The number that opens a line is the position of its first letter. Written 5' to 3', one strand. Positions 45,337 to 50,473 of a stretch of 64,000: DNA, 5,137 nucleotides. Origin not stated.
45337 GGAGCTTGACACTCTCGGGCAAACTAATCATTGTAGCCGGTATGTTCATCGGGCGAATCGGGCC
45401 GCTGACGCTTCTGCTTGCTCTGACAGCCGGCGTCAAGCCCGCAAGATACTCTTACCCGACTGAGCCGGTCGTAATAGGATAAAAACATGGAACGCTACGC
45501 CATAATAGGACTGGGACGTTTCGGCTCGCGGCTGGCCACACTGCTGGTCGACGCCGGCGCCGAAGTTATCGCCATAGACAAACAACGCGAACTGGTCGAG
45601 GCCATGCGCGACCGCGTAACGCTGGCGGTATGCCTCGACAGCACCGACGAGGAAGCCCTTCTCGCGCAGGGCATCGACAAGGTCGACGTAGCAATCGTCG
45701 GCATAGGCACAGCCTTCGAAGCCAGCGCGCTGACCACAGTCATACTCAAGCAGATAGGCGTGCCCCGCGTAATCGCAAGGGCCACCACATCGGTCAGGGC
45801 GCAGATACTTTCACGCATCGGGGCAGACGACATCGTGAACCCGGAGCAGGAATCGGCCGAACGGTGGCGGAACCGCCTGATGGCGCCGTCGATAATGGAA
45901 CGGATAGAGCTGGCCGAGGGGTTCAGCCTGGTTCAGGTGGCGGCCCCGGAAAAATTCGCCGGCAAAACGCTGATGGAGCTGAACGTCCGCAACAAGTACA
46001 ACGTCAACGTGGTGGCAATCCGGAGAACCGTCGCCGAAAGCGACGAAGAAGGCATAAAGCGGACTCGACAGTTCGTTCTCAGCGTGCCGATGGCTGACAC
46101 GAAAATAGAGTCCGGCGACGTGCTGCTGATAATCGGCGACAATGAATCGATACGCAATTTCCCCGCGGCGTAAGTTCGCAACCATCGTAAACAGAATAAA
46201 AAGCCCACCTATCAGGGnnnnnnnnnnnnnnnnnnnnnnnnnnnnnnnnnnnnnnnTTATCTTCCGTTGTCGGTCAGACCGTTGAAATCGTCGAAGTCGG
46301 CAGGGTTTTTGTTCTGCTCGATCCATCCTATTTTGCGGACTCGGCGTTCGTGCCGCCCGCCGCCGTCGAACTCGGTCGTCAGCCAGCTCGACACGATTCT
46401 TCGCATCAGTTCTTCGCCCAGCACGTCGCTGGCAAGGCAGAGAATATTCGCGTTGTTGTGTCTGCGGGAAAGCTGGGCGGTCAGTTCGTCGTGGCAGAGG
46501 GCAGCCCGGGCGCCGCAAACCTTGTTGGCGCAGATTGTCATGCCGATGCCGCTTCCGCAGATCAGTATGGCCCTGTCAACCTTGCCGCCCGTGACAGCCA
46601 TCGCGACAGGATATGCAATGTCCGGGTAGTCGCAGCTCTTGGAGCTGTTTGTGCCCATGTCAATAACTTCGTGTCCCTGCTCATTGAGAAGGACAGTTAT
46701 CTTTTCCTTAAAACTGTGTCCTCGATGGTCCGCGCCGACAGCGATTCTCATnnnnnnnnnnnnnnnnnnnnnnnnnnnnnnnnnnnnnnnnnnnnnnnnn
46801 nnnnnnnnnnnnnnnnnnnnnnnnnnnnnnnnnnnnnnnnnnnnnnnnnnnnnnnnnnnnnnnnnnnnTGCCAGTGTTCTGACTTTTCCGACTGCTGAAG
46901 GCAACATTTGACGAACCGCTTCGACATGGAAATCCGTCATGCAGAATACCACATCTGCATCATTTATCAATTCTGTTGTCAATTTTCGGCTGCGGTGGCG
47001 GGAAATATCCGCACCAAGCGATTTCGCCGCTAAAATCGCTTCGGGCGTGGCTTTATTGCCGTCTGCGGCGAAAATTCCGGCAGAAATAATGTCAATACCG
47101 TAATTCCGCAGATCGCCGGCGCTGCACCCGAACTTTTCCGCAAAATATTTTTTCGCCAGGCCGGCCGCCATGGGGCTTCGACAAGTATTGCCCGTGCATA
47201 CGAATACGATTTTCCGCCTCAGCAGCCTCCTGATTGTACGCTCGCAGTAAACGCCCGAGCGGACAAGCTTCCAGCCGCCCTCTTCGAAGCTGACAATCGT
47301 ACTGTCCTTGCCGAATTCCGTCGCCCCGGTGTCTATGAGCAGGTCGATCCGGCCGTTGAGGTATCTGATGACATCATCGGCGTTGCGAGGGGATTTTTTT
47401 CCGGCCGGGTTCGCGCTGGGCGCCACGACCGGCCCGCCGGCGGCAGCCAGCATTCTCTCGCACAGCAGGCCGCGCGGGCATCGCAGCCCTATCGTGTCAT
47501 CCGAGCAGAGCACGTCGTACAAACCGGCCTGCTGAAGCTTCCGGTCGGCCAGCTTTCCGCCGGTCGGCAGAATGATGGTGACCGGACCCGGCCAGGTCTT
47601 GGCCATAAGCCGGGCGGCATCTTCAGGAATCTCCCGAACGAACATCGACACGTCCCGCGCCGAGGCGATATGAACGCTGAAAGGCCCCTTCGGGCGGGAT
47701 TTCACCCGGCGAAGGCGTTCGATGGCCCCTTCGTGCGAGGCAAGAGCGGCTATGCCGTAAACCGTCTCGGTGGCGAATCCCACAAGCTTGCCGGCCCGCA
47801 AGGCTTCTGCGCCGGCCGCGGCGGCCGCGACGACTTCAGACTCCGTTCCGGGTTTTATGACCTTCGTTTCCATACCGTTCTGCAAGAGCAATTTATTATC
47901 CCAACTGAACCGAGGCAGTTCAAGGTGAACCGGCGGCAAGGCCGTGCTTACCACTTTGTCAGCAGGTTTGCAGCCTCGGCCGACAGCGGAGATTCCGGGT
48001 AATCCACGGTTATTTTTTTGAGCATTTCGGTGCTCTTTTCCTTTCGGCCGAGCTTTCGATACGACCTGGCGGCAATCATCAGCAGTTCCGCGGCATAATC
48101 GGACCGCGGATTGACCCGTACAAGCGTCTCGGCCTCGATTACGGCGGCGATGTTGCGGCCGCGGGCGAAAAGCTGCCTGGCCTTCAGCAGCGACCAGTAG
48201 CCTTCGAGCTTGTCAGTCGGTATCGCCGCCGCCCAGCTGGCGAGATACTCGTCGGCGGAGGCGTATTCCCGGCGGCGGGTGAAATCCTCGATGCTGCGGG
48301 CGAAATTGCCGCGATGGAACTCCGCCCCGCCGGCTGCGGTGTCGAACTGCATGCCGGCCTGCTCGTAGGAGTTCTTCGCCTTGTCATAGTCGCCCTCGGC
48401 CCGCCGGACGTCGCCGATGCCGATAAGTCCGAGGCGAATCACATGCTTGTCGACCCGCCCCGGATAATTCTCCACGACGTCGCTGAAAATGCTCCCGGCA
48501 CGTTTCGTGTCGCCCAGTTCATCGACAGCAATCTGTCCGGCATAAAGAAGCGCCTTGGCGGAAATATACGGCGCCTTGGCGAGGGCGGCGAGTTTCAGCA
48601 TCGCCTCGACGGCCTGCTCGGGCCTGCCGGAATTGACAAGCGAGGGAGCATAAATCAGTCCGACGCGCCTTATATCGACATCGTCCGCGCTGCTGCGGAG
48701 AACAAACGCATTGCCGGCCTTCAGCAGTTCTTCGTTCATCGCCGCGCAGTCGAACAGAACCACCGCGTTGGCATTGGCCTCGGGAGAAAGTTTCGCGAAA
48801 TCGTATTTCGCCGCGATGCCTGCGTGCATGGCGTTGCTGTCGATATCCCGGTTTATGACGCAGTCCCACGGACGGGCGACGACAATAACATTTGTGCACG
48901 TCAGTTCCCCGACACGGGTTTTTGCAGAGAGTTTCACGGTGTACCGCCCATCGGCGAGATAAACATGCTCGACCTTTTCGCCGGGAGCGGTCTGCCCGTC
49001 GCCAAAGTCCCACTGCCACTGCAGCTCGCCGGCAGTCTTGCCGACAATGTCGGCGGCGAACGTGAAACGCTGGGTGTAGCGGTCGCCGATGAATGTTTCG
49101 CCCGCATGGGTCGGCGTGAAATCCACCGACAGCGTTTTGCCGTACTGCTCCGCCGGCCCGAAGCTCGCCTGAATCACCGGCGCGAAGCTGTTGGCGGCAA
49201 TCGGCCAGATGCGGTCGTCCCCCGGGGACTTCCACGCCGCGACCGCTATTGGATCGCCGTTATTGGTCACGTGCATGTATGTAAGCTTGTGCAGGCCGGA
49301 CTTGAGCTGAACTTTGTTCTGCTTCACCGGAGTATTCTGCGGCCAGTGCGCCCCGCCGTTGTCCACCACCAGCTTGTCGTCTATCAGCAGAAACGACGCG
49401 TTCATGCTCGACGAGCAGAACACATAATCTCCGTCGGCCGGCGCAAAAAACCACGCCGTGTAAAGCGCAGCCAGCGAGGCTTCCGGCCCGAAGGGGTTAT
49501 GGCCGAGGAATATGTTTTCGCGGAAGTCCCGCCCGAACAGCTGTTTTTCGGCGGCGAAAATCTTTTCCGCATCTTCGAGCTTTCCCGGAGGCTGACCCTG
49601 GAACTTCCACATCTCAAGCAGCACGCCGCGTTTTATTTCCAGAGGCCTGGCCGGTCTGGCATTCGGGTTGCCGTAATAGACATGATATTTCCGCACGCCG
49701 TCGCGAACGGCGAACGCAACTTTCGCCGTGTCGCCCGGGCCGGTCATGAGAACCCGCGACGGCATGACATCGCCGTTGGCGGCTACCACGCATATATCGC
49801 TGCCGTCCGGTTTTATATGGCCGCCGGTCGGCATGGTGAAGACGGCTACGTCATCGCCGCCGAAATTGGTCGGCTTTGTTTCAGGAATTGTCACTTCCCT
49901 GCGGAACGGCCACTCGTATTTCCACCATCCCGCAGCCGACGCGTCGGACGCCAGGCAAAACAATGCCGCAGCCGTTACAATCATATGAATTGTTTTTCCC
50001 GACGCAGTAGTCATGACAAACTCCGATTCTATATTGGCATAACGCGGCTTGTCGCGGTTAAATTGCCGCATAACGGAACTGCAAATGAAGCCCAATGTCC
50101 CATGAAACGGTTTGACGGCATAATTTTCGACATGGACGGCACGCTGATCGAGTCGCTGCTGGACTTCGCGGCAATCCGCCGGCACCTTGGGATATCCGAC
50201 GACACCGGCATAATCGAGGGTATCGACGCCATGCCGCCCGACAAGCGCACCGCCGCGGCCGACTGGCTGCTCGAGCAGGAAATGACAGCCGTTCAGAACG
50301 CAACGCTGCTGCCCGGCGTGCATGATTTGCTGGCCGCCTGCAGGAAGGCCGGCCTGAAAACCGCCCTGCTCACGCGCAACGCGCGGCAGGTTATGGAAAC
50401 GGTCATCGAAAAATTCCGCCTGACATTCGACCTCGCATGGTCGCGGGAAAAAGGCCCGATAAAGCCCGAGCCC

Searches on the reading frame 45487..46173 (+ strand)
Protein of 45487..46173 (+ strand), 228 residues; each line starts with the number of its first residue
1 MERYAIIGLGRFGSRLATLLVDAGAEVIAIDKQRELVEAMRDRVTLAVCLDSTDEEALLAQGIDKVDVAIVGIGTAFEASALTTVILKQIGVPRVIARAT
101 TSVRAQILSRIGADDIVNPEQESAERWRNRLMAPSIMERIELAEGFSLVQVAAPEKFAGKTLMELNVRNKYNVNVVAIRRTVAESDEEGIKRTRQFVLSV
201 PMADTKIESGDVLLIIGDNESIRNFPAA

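Call 60: search_protein_families(library=pfam, proteins=[window:45487-46173:+], max_evalue=0.0001)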
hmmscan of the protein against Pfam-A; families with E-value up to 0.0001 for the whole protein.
window:45487-46173:+ (228 aa): 4 families
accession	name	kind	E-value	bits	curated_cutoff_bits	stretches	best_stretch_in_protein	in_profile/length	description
PF02254.24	TrkA_N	-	2.8e-26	92.5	23.8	1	4-119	1-116/116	TrkA-N domain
PF02080.26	TrkA_C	-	3.1e-13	49.9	27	1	149-224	4-65/71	TrkA-C domain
PF00107.32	ADH_zinc_N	-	9.8e-06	26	31.8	0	86-129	9-52/129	Zinc-binding dehydrogenase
PF03807.23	F420_oxidored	-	2e-05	25.5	21.6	0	4-50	2-50/94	NADP oxidoreductase coenzyme F420-dependent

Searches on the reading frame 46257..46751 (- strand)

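Call 60: search_protein_families(library=pfam, proteins=[window:46257-46751:-], max_evalue=0.0001)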
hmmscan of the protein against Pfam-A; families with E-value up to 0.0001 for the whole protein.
window:46257-46751:- (164 aa): 1 family
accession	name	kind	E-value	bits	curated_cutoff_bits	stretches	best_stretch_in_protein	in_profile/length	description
PF02502.23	LacAB_rpiB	-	2e-56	190.2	24.7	1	3-141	1-138/138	Ribose/Galactose Isomerase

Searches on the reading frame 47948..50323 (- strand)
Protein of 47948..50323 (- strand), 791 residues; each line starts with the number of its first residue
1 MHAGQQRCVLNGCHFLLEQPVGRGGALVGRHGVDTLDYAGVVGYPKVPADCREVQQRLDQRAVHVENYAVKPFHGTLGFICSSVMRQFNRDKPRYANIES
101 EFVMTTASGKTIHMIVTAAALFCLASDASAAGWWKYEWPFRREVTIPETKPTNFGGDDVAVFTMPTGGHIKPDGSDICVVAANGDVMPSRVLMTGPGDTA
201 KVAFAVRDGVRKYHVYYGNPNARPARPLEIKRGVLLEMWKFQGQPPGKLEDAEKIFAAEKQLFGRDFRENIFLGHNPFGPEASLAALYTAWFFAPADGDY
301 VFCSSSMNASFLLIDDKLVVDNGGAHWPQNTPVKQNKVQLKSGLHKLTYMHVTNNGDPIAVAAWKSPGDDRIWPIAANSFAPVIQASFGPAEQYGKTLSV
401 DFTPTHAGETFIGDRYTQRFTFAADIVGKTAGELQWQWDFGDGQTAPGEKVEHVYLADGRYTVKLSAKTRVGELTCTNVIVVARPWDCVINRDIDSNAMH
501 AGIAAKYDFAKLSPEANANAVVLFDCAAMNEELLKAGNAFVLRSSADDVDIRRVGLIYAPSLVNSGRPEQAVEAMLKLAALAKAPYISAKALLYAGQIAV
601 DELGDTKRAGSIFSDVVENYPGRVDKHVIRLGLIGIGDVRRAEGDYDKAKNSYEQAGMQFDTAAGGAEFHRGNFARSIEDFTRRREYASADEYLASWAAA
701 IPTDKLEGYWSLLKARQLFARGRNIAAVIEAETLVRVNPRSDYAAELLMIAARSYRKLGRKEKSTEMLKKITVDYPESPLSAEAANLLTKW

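Call 60: search_protein_families(library=pfam, proteins=[window:47948-50323:-], max_evalue=0.0001)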
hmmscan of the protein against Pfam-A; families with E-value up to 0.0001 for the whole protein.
window:47948-50323:- (791 aa): 8 families
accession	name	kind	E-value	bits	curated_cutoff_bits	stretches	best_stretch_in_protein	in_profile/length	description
PF18911.6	PKD_4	-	5.4e-13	49.3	27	1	422-481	22-82/85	PKD domain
PF13174.12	TPR_6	-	2e-11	44.2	26.3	0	748-778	3-33/33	Tetratricopeptide repeat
PF00801.26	PKD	-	9.2e-11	42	23.5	1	421-482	18-80/80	PKD domain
PF07719.23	TPR_2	-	1.8e-06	28.1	27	0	633-656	4-27/34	Tetratricopeptide repeat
PF13181.12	TPR_8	-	2.4e-06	27.7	25.7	0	636-656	7-27/34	Tetratricopeptide repeat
PF13428.12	TPR_14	-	6.1e-06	26.9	23.5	0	746-780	2-36/44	Tetratricopeptide repeat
PF13432.12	TPR_16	-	5.1e-05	24.1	32.7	0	559-622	4-63/65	Tetratricopeptide repeat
PF07691.17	PA14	-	7.2e-05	23.1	24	0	288-345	50-112/147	PA14 domain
